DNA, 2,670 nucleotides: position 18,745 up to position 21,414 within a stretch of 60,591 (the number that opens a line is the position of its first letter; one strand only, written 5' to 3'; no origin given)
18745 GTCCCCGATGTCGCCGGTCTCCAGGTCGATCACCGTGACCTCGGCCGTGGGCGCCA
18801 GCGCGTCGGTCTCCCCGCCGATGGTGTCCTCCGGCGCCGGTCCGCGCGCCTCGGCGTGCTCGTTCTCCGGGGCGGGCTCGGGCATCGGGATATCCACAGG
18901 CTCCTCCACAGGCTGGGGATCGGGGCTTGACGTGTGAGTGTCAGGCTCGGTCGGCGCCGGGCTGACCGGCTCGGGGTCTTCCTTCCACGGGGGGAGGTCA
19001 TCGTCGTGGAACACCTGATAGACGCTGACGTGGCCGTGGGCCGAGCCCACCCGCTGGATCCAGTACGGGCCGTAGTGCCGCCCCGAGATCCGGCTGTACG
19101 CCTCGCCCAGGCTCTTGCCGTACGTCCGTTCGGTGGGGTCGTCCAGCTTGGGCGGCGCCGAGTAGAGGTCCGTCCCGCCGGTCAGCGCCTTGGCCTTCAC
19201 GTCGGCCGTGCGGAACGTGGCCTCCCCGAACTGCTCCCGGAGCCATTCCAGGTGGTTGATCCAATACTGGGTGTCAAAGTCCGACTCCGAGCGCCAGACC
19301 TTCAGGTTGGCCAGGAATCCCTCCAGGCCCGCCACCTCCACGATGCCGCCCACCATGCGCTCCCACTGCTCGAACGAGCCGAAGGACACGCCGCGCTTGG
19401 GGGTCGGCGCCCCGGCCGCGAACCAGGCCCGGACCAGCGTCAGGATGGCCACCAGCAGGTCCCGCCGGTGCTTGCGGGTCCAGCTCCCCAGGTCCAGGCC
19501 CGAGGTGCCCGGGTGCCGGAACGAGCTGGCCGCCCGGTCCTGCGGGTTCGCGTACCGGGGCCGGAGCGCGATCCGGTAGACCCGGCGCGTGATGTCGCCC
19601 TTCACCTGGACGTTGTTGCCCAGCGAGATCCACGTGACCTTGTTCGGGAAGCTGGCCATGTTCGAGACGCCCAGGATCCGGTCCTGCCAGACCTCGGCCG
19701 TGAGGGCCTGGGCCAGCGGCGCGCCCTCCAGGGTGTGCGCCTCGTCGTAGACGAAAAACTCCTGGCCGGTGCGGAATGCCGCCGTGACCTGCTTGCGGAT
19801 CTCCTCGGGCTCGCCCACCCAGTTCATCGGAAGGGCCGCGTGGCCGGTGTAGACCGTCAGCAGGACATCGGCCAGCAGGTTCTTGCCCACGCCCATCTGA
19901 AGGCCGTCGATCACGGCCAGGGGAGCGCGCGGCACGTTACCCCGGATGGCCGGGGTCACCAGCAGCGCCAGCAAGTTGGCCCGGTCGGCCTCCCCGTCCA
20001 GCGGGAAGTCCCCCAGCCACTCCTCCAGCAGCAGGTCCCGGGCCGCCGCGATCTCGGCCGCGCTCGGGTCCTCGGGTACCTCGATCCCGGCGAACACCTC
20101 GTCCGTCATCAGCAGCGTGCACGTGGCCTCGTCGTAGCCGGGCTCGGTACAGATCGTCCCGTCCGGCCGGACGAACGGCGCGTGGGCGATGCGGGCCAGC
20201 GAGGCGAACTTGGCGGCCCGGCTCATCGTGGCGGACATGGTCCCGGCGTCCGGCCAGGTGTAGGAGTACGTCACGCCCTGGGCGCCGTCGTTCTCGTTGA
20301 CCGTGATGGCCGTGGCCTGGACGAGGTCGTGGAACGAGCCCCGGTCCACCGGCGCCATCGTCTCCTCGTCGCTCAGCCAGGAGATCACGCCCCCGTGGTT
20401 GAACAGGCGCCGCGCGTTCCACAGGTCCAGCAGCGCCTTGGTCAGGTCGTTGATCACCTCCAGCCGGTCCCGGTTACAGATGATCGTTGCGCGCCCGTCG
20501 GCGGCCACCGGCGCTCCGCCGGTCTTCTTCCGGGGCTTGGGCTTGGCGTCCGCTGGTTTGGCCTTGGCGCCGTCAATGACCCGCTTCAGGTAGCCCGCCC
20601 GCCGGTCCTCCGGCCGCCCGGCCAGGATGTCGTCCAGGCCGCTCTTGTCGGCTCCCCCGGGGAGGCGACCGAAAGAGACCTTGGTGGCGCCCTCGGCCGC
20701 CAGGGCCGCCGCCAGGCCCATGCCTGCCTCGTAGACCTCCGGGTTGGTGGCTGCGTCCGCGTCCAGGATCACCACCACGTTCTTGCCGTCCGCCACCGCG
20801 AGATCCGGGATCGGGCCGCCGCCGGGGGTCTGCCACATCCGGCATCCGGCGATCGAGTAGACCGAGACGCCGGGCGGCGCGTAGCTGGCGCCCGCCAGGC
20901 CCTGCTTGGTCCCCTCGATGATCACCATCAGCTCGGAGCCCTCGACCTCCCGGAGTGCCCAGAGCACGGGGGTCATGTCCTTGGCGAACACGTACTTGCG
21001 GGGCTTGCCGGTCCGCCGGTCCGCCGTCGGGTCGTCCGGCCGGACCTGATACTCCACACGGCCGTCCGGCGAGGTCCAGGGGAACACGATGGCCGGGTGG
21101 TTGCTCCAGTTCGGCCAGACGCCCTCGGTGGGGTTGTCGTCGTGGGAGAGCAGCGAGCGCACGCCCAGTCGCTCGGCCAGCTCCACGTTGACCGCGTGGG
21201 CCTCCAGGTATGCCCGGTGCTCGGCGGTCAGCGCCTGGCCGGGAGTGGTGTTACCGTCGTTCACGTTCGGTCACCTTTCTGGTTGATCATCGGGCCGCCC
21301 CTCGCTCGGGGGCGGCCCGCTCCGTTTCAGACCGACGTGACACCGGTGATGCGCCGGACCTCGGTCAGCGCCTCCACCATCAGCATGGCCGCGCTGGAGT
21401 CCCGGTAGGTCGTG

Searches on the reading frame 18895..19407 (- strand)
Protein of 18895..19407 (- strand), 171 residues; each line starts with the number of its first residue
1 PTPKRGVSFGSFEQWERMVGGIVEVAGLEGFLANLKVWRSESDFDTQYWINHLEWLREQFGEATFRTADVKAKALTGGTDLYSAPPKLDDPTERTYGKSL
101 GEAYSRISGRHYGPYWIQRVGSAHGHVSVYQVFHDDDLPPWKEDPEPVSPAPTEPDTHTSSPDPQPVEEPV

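Call 88: find_homologous_proteins(query=window:18895-19407:-, max_evalue=0.001)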
Query window:18895-19407:- (171 aa): 1 proteins with E <= 0.001 among 41 candidates.
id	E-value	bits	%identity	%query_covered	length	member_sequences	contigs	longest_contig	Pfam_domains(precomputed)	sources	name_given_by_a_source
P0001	6.0e-20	90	80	35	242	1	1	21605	-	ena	-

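Call 102: predict_structure(alignment_id=A4)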
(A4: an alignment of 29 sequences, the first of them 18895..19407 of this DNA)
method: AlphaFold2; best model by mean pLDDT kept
length: 171 residues; sequences in the alignment: 29
mean_pLDDT: 81.4   pTM: 0.64
mean pLDDT of the five models: 81.4, 81.2, 80.5, 80.4, 80.3
residues with pLDDT >= 90: 89; 70-90: 33; 50-70: 39; < 50: 10
segments of 3 or more residues with pLDDT < 50: 1-10
pLDDT, mean of each block of 10 residues (from residue 1): 43 69 77 69 87 97 97 93 95 97 96 96 94 87 57 59 70 71
secondary structure, 60 per line:
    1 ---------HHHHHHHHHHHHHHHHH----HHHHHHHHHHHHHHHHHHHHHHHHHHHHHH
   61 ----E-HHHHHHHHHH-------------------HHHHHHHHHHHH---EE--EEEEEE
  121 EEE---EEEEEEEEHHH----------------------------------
elements in order: H10-26 H31-60 H67-76 H96-107 E115-123 E127-134

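Call 104: fold_search(model_id=the predicted structure, library=pdb)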
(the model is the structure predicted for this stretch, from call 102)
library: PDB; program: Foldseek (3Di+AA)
matches with E <= 10: 255; with E <= 0.001: 0
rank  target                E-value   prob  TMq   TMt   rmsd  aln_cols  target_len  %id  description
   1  9gc3_A                5.0e-01  0.10  0.19  0.07   7.3        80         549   15  yeast TFIIIC TauB subcomplex bound to a tRNA gene (released 2024-11-27)
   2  7a0r_K                5.7e-01  0.10  0.18  0.24  13.3       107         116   18  50S Deinococcus radiodurans ribosome bounded with mycinamicin I (released 2021-08-18)
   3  5jvg_K                5.7e-01  0.08  0.17  0.22  13.8       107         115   16  The large ribosomal subunit from Deinococcus radiodurans in complex with avilamycin (released 2016-11-09)
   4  9qeg_L                6.1e-01  0.08  0.18  0.23  14.3       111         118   17  Cryo-EM structure of the 70S ribosome of a MLSb sensitive S. aureus strain "KES34" in complex with solithromycin (released 2025-06-04)
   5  9qt5_N                6.1e-01  0.07  0.17  0.23  15.4       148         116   18  Structure of the 50S ribosomal subunit from the antibiotic-producing bacterium Streptomyces fradiae (released 2025-05-14)
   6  5ngm_AL               6.6e-01  0.08  0.17  0.22  14.1       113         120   16  2.9S structure of the 70S ribosome composing the S. aureus 100S complex (released 2017-10-04)
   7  5myj_BQ               6.6e-01  0.07  0.16  0.20  13.3       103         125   12  Structure of 70S ribosome from Lactococcus lactis (released 2017-10-11)
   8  6ddd_Z                7.0e-01  0.08  0.17  0.23  13.7       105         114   15  Structure of the 50S ribosomal subunit from Methicillin Resistant Staphylococcus aureus in complex with the oxazolidin (released 2019-03-20)
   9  5zeb_O                8.0e-01  0.10  0.20  0.27  13.5       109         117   10  M. Smegmatis P/P state 70S ribosome structure (released 2018-09-26)
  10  5xym_N                8.6e-01  0.06  0.17  0.24  15.8       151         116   14  Large subunit of Mycobacterium smegmatis (released 2017-09-27)
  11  7dg2_A                1.2e+00  0.14  0.25  0.19   6.7        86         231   13  Nse1-Nse3-Nse4 complex (released 2021-05-26)
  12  3j9w_BQ               1.2e+00  0.05  0.17  0.22  14.2       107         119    9  Cryo-EM structure of the Bacillus subtilis MifM-stalled ribosome complex (released 2015-04-29)
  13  5o60_O                1.3e+00  0.09  0.19  0.26  12.6       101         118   12  Structure of the 50S large ribosomal subunit from Mycobacterium smegmatis (released 2017-07-12)
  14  6wru_Z                1.4e+00  0.06  0.17  0.23  13.8       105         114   14  Structure of the 50S subunit of the ribosome from Methicillin Resistant Staphylococcus aureus in complex with an isome (released 2020-06-03)
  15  6w6p_O                1.4e+00  0.05  0.18  0.23  15.0       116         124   12  MultiBody Refinement of 70S Ribosome from Enterococcus faecalis (released 2020-10-14)
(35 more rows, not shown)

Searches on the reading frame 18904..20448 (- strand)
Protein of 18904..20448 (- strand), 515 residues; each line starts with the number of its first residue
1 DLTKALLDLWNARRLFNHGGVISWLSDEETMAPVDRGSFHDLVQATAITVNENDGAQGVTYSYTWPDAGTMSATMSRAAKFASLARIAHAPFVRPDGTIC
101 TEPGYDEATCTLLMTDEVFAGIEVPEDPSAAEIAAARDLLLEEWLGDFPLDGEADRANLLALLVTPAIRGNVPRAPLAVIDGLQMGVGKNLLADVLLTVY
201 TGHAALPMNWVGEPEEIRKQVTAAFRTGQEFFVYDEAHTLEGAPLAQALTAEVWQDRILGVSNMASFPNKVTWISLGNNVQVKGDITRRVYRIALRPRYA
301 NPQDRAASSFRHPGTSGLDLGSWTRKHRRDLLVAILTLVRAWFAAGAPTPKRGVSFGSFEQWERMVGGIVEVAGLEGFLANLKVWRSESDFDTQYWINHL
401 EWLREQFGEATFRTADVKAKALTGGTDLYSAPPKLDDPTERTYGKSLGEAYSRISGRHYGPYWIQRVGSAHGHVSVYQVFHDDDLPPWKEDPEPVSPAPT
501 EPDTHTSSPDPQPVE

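Call 69: find_related_loci(query=A2, collection=viral_contigs, flank=3000)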
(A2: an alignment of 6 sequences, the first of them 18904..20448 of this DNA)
Query A2 (515 aa) in viral_contigs; peptide patterns used: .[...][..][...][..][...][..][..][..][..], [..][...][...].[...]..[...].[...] (x = any residue, [..] = any of these).
258 stretches matched a pattern; 213 encode a relative of the query (tblastn E <= 1e-3); the best 80 are kept; 80 distinct loci.
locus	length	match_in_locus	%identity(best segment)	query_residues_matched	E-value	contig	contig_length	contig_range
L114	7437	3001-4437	85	1-480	0e+0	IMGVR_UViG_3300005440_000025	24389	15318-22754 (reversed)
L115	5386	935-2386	78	2-485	0e+0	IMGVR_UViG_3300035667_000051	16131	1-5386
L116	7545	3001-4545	71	1-515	0e+0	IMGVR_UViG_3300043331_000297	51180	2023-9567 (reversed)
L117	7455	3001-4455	74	2-487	0e+0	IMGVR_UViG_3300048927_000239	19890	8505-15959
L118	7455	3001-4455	72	2-487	0e+0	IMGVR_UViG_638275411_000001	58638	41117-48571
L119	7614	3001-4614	68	1-515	0e+0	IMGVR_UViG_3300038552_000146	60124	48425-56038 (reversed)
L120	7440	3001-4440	71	1-482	0e+0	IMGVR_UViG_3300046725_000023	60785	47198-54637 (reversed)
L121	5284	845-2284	72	2-483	0e+0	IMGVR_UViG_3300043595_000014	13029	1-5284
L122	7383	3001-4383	50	1-466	4e-142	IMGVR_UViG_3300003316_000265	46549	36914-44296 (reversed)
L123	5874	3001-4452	43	1-487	1e-117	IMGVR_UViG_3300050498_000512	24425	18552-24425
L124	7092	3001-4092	38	84-459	8e-65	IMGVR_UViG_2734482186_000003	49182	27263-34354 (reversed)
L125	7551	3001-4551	31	1-515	6e-64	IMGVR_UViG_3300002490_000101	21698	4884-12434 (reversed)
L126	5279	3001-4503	31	1-511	1e-63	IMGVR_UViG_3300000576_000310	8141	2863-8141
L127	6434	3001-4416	32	1-481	2e-63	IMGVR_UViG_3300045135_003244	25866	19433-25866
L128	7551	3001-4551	31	1-515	6e-63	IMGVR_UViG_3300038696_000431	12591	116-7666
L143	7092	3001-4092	37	84-459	8e-62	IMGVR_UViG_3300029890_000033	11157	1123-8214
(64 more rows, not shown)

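Call 85: search_protein_families(library=pfam, proteins=[L143:1582-4509:+, L127:1846-4788:+, L122:2179-6729:+], max_evalue=0.01)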
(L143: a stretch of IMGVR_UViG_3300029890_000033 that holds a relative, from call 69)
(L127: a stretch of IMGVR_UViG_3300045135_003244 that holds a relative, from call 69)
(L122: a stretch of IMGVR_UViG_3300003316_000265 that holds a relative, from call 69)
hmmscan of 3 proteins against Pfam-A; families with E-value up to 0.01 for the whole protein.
L143:1582-4509:+ (975 aa): 2 families
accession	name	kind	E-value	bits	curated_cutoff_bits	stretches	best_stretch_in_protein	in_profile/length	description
PF23639.1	DUF7146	-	1.9e-27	96.1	27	1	135-234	6-105/105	Domain of unknown function (DUF7146)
PF13362.12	Toprim_3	-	8.7e-23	81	27.2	1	243-337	2-95/95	Toprim domain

L127:1846-4788:+ (980 aa): 3 families
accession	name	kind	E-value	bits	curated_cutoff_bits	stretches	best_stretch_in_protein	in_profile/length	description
PF23639.1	DUF7146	-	1.2e-27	96.7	27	1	138-238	5-105/105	Domain of unknown function (DUF7146)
PF13362.12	Toprim_3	-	4.8e-21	75.4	27.2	1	247-340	2-94/95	Toprim domain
PF13155.12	Toprim_2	-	0.0054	17.5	22.1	0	269-335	23-88/88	Toprim-like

L122:2179-6729:+ (1516 aa): 2 families
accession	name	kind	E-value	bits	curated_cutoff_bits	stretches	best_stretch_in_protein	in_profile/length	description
PF00476.26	DNA_pol_A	-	5.5e-23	82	34.3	1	1243-1485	105-358/381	DNA polymerase family A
PF12965.13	DUF3854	-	0.00045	20.6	23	1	105-210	12-127/130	Domain of unknown function (DUF3854)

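Call 89: find_homologous_proteins(query=window:18904-20448:-, max_evalue=0.00001)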
Query window:18904-20448:- (515 aa): 253 proteins with E <= 0.00001 among 8000 candidates; the best 120 are listed.
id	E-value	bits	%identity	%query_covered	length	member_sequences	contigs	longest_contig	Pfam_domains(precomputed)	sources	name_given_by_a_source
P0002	1.7e-234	798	71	93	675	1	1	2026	-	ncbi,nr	ncbi:MAG TPA: hypothetical protein VFT95_18830, partial [Micromonosporaceae bacterium]|nr:hypothetic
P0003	4.2e-168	578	57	91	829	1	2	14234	-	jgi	jgi:hypothetical protein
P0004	6.0e-167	575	57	91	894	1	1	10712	PF12965.14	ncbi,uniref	ncbi:DUF3854 domain-containing protein [Micromonospora chalcea]|uniref:DUF3854 domain-containing pro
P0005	6.5e-165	568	55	93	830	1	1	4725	-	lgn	-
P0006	1.8e-164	566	54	99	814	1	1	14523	-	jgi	jgi:hypothetical protein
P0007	5.0e-163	562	55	92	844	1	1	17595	-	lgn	-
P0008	9.1e-163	561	55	93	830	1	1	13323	-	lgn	-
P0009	5.0e-158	545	55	91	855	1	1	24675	-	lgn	-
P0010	7.6e-151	521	53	91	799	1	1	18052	PF12965.14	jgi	jgi:uncharacterized protein DUF3854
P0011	4.1e-146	506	49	99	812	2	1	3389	-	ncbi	ncbi:MAG: hypothetical protein ACR2FG_11810 [Marmoricola sp.]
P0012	9.4e-144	498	50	93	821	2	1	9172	-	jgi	jgi:hypothetical protein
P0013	8.9e-143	495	48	95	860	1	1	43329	PF12965.14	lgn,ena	-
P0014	9.2e-143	495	48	100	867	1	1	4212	-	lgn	-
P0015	1.6e-142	494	49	96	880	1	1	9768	PF12965.14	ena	-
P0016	6.8e-142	492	49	93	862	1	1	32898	PF12965.14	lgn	-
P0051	4.4e-133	463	48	93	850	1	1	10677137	-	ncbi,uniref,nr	ncbi:hypothetical protein EJ357_44655 [Streptomyces cyaneochromogenes]|uniref:DUF3854 domain-contain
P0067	4.8e-129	450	47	97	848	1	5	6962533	-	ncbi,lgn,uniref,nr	ncbi:hypothetical protein ML5_1403 [Micromonospora sp. L5]|uniref:DUF3854 domain-containing protein 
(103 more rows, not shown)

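Call 90: find_encoding_contigs(protein=P0067, flank=3000, max_places=2)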
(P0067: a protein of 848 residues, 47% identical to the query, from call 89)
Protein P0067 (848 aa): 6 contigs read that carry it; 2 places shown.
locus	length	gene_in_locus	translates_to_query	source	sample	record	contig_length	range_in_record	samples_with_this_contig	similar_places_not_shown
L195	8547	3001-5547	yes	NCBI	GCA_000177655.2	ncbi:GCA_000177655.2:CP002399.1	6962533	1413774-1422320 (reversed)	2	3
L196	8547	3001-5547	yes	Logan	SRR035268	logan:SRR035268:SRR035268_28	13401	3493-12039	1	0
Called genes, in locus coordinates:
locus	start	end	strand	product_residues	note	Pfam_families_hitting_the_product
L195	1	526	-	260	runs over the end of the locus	PF00248:Aldo_ket_red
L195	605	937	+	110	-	PF13298:LigD_N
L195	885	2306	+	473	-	PF00239:Resolvase, PF07508:Recombinase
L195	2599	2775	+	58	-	-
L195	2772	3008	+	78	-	-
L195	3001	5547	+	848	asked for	-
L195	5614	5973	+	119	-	-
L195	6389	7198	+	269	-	-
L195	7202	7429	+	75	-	-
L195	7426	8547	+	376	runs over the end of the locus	-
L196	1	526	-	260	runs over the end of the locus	PF00248:Aldo_ket_red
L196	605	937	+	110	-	PF13298:LigD_N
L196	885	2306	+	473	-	PF00239:Resolvase, PF07508:Recombinase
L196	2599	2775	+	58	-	-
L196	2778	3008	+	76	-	-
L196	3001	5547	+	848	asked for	-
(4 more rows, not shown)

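Call 91: find_encoding_contigs(protein=P0051, flank=3000, max_places=2)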
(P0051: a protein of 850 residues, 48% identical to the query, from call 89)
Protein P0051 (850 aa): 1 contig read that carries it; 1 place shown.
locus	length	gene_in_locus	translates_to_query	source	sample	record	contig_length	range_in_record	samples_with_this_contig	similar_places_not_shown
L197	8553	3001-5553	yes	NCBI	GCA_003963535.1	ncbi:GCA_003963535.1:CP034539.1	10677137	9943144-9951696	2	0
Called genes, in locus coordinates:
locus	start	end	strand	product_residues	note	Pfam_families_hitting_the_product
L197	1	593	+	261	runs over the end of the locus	-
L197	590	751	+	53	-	-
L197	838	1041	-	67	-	-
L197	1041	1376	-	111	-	-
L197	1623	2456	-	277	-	-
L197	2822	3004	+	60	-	-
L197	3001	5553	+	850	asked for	-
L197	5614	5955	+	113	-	-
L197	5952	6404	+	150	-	-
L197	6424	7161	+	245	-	-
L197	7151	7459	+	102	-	-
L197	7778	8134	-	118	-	PF18029:Glyoxalase_6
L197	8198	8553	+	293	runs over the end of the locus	PF00582:Usp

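Call 92: find_encoding_contigs(protein=P0013, flank=3000, max_places=2)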
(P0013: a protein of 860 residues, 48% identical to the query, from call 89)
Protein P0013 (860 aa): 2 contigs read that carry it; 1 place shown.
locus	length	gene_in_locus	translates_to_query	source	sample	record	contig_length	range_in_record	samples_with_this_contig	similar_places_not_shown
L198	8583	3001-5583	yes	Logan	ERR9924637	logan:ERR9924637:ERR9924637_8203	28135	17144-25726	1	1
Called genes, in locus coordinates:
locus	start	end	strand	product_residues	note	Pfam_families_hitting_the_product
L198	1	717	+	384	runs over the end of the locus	PF00145:DNA_methylase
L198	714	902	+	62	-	-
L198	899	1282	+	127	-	-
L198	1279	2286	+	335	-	PF12705:PDDEXK_1 (weak)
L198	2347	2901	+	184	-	-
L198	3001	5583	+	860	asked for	PF12965:DUF3854 (weak)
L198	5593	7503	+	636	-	PF00476:DNA_pol_A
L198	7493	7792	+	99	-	-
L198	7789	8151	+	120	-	-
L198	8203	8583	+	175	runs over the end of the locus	-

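Call 107: find_encoding_contigs(protein=P0013, flank=10000, max_places=2)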
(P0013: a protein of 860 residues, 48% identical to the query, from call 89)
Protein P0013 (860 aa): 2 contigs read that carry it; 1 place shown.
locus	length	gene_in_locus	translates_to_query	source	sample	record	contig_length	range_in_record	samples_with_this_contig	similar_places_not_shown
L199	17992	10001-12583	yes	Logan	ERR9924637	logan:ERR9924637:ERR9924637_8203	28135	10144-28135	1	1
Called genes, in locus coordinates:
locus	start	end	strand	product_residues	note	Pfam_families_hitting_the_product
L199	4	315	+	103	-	-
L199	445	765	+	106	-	-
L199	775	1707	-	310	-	PF13495:Phage_int_SAM_4, PF00589:Phage_integrase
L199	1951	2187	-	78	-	-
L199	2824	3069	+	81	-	-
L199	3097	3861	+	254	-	PF10547:P22_AR_N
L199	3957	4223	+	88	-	-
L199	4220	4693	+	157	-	-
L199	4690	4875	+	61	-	-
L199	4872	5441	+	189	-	-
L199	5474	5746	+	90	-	-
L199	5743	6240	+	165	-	-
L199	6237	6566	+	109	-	-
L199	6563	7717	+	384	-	PF00145:DNA_methylase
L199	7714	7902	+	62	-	-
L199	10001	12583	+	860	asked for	PF12965:DUF3854 (weak)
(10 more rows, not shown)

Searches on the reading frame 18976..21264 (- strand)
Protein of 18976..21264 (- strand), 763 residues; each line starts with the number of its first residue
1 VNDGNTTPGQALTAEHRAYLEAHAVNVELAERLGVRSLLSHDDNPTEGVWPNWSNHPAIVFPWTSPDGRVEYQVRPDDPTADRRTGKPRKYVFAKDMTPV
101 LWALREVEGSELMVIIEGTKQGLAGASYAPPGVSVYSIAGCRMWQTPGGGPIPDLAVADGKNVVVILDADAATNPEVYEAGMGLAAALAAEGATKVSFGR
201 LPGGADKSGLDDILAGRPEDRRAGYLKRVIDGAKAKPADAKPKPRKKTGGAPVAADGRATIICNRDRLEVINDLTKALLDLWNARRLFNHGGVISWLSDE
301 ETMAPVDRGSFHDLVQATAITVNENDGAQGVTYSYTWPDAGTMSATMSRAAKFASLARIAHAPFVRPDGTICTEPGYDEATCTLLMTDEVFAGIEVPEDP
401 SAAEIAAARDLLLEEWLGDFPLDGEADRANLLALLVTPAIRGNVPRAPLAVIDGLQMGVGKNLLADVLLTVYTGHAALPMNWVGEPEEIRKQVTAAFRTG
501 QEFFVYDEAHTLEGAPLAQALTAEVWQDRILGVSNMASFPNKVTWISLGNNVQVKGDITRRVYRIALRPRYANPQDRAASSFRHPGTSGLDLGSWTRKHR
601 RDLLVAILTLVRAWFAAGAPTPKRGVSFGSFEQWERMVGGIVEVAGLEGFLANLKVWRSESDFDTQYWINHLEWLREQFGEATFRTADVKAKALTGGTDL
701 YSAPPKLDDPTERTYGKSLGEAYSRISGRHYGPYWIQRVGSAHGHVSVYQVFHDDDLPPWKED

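Call 61: search_solved_structures(query=window:18976-21264:-, max_evalue=10, show_alignments=0)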
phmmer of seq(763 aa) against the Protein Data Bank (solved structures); distinct sequences matched with E-value up to 10: 0.
